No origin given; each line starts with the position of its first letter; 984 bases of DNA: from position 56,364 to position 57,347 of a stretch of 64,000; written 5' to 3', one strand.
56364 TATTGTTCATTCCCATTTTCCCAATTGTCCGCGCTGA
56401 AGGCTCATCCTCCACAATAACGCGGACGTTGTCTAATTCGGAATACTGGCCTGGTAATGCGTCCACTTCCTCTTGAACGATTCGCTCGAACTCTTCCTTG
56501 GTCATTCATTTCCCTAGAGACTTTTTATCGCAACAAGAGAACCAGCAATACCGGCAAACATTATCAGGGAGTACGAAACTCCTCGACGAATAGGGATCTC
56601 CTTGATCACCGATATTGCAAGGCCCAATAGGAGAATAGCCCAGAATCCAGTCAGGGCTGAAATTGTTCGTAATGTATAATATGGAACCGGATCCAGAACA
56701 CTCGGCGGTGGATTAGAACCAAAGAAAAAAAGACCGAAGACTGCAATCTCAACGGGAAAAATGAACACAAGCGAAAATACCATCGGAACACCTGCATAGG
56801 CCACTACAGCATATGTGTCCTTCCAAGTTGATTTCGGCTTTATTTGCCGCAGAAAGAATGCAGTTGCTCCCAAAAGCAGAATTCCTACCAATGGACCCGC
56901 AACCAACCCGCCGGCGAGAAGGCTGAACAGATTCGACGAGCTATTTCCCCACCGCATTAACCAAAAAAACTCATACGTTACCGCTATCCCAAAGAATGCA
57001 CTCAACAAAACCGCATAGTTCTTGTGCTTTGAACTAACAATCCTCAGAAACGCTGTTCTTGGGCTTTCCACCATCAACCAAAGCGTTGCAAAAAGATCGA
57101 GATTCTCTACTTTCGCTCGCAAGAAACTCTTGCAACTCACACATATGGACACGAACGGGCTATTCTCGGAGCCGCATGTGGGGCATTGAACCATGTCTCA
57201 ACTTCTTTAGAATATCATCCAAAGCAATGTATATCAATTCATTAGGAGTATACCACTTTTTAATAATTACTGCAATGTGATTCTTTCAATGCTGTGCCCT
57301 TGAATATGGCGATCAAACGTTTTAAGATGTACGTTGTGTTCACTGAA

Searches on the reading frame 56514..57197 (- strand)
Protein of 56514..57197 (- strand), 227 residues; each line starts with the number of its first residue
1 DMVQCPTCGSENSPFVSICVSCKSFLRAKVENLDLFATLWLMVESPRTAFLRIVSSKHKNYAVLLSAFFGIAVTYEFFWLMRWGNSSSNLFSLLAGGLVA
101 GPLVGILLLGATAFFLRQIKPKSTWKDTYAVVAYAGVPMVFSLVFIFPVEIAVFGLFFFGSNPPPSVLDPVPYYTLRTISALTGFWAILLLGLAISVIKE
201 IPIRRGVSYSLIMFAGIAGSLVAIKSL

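Call 25: search_protein_families(library=pfam, proteins=[window:56514-57197:-], max_evalue=0.001)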
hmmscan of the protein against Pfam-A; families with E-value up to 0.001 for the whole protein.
window:56514-57197:- (227 aa): 1 family
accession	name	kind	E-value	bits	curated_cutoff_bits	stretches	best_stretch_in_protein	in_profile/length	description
PF04893.22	Yip1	-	8.4e-08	32.7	28.6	1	43-222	4-171/173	Yip1 domain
